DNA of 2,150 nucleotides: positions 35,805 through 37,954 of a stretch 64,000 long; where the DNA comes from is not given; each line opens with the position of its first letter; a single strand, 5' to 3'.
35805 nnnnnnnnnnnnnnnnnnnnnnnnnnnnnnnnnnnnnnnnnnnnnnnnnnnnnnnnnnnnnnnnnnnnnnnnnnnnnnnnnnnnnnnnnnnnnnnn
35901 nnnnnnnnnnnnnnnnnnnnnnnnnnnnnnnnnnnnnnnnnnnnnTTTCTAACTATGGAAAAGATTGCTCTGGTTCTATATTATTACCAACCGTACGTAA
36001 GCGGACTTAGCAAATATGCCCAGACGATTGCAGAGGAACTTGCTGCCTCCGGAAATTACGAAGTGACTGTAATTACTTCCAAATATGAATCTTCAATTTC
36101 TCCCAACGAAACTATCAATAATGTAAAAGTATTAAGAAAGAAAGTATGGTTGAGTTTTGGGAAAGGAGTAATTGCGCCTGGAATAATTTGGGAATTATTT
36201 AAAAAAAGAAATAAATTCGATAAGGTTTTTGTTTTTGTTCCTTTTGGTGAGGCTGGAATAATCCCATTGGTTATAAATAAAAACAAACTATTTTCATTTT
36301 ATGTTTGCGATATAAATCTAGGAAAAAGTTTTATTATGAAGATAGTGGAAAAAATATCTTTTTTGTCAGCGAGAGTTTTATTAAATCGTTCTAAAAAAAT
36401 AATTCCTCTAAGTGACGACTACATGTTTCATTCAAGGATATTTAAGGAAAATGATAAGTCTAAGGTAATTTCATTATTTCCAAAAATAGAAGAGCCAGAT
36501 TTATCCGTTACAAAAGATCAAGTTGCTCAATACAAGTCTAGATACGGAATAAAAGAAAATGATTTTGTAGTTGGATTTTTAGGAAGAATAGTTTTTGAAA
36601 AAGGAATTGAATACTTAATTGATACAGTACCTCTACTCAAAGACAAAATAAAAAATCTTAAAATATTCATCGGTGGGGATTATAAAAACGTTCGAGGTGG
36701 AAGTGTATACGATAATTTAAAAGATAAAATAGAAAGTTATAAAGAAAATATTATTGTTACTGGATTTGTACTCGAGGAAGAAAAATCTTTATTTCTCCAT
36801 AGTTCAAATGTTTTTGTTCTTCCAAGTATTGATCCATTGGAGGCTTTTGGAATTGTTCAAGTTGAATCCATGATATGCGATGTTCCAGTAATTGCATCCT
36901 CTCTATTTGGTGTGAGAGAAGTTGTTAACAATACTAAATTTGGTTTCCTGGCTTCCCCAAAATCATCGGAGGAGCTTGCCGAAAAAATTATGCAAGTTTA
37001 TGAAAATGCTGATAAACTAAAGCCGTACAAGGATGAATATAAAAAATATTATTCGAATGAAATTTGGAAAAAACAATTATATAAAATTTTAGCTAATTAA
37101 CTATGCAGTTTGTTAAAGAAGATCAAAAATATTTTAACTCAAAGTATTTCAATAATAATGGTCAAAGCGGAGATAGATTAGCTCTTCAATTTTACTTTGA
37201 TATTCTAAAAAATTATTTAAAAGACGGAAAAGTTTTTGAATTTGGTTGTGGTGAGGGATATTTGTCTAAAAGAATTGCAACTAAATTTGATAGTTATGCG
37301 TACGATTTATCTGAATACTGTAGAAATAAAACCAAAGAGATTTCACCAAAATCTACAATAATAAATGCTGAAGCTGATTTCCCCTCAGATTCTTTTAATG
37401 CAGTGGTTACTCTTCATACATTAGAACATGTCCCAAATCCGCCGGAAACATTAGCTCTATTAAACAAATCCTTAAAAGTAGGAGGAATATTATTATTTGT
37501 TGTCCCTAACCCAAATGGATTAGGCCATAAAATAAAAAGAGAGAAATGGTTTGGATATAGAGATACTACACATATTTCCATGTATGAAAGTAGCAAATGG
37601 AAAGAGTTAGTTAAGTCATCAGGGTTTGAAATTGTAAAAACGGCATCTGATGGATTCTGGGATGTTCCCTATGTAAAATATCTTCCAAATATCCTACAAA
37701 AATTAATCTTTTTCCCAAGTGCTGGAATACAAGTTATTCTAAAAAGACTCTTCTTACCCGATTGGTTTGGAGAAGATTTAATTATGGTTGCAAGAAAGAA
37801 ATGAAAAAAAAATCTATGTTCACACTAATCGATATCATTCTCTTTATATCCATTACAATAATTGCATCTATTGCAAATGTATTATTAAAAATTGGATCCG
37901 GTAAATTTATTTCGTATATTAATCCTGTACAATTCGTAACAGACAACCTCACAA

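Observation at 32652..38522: Complete lipid-linked monosaccharide modification module: DPM1/ArnC-like GT2 + PMT/ArnT-like GT-C + paired SMR flippase-like subunits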

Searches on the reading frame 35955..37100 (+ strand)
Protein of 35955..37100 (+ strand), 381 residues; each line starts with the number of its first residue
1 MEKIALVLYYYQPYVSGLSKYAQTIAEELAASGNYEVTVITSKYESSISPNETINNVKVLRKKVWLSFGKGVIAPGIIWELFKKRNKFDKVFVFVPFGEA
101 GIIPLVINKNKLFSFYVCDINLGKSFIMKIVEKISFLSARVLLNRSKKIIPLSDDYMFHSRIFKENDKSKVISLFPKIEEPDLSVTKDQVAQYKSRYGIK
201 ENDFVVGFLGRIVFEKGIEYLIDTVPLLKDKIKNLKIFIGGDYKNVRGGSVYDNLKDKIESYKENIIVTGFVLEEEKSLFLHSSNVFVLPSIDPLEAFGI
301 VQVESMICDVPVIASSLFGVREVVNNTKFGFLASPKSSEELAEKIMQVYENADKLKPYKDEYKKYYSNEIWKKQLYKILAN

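Call 4: search_protein_families(library=pfam, proteins=[window:35955-37100:+], max_evalue=0.01)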
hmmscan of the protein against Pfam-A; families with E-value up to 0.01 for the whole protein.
window:35955-37100:+ (381 aa): 4 families
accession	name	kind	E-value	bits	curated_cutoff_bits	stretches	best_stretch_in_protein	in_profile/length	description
PF00534.26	Glycos_transf_1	-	4.1e-35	121.3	26.4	1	193-358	5-165/172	Glycosyl transferases group 1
PF13692.12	Glyco_trans_1_4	-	4e-28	98.9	27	1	204-351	2-142/142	Glycosyl transferases group 1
PF20706.3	GT4-conflict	-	2.1e-05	24.1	26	1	192-333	193-324/385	Family 4 Glycosyltransferase in conflict systems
PF13439.12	Glyco_transf_4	-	0.0027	18.2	28.5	1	15-91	1-76/170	Glycosyltransferase Family 4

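Call 5: search_protein_families(library=ncbifam, proteins=[window:35955-37100:+], max_evalue=0.01)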
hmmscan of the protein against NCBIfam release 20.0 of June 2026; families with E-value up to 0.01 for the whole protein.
window:35955-37100:+ (381 aa): 27 families (the best 25 are shown)
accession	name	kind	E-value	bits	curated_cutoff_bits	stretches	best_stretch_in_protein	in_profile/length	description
TIGR02149.1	glgA_Coryne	subfamily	2.3e-20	73.1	302.4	1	162-356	162-360/391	glycogen synthase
NF041876.1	EPS_EpsE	equivalog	4.4e-20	72.3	400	1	208-355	219-365/389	exopolysaccharide biosynthesis GT4 family glycosyltransferase EpsE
NF012028.0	PRK15484.1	subfamily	4.5e-19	68.8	618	1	161-372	152-365/380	lipopolysaccharide N-acetylglucosaminyltransferase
NF038295.1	EPS_HpsP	equivalog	1.1e-18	67.5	550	1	187-365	191-366/388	hormogonium polysaccharide biosynthesis glycosyltransferase HpsP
NF038298.1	EPS_HpsO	equivalog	1.8e-17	63.2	575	1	161-358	159-359/388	hormogonium polysaccharide biosynthesis glycosyltransferase HpsO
NF047684.1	TeichurnBiosyTuaC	equivalog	4.1e-17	62.2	550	1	186-361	202-364/391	teichuronic acid biosynthesis protein TuaC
TIGR04157.1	glyco_rSAM_CFB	subfamily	5.8e-17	61.8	400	1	135-377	159-404/406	TIGR04157 family glycosyltransferase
TIGR03999.1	thiol_BshA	equivalog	7.5e-15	54.7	273.7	1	145-366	144-353/375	N-acetyl-alpha-D-glucosaminyl L-malate synthase BshA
NF046085.1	XrtY_assoc_Gly1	equivalog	7.1e-14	51.5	400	1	188-375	194-373/387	XrtY-associated glycosyltransferase XYAG1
TIGR04063.1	stp3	hypoth_equivalog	6.2e-13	48.4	442.05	1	168-372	179-382/397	TIGR04063 family PEP-CTERM/XrtA system glycosyltransferase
TIGR03449.1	mycothiol_MshA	equivalog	1.3e-12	47.4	462.5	1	187-372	204-390/406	D-inositol-3-phosphate glycosyltransferase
NF049988.1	MGlcDAGSynMgs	equivalog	1.6e-12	47.5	400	1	185-377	195-382/398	alpha-monoglucosyldiacylglycerol synthase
NF053787.1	GlcN_PG_synth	equivalog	3e-12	46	480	1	191-354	185-329/361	N-acetylglucosaminyl phosphatidylglycerol synthase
NF047880.1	glyco_SdgA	exception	2.3e-10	39.6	800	1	200-360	313-465/488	serine-aspartate repeat adhesin O-glycosyltransferase SdgA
TIGR02470.1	sucr_synth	equivalog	2.2e-09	36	810.4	1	286-370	646-728/784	sucrose synthase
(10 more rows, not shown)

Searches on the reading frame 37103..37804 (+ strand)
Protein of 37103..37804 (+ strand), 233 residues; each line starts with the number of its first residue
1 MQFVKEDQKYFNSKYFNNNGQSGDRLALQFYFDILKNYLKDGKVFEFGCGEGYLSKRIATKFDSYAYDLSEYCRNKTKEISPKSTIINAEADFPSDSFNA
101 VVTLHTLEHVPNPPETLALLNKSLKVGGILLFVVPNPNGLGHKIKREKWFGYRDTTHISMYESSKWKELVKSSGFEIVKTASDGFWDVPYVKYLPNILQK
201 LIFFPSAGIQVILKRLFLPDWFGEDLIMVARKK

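Call 4: search_protein_families(library=pfam, proteins=[window:37103-37804:+], max_evalue=0.01)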
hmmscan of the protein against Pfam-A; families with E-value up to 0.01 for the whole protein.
window:37103-37804:+ (233 aa): 6 families
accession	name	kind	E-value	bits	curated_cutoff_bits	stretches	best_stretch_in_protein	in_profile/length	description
PF13489.12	Methyltransf_23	-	1.3e-24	87.2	27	1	39-179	21-163/164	Methyltransferase domain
PF08241.18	Methyltransf_11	-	1.5e-11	45.2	21.2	1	46-132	2-95/95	Methyltransferase domain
PF08242.18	Methyltransf_12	-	3.8e-08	34.4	30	1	46-130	2-98/98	Methyltransferase domain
PF13649.12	Methyltransf_25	-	3.2e-07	31.4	27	1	44-128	1-97/97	Methyltransferase domain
PF13847.12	Methyltransf_31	-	3.8e-07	30.3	27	1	41-145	4-123/145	Methyltransferase domain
PF07021.18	MetW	-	0.00024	21.2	21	1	32-136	4-111/193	Methionine biosynthesis protein MetW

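Call 5: search_protein_families(library=ncbifam, proteins=[window:37103-37804:+], max_evalue=0.01)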
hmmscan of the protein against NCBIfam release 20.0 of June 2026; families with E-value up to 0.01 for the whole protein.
window:37103-37804:+ (233 aa): 8 families
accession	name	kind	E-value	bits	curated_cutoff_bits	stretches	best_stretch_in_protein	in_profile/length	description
TIGR02072.1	BioC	equivalog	5.3e-10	39.5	184.95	1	34-180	26-176/244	malonyl-ACP O-methyltransferase BioC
TIGR01983.1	UbiG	equivalog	1.5e-06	27.7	102.95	1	36-134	45-153/228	bifunctional 2-polyprenyl-6-hydroxyphenol methylase/3-demethylubiquinol 3-O-methyltransferase UbiG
NF045667.1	MTase_DVU1556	equivalog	2.4e-06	27.1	155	1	40-178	22-163/213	DVU_1556 family methyltransferase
TIGR04345.1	ovoA_Cterm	equivalog_domain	5.7e-06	26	170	1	96-180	133-215/242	putative 4-mercaptohistidine N1-methyltransferase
NF010703.0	PRK14103.1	equivalog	0.00018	21.1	320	1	42-143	31-136/256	trans-aconitate 2-methyltransferase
TIGR02021.1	BchM-ChlM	equivalog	0.00038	19.9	158.9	1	31-180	44-203/218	magnesium protoporphyrin IX methyltransferase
TIGR02081.1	metW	equivalog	0.004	16.7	189.5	1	40-146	13-118/194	methionine biosynthesis protein MetW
NF045825.1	FAmtase_mtf2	equivalog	0.0071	15.6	400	0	24-132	41-158/248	fatty-acid O-methyltransferase Mtf2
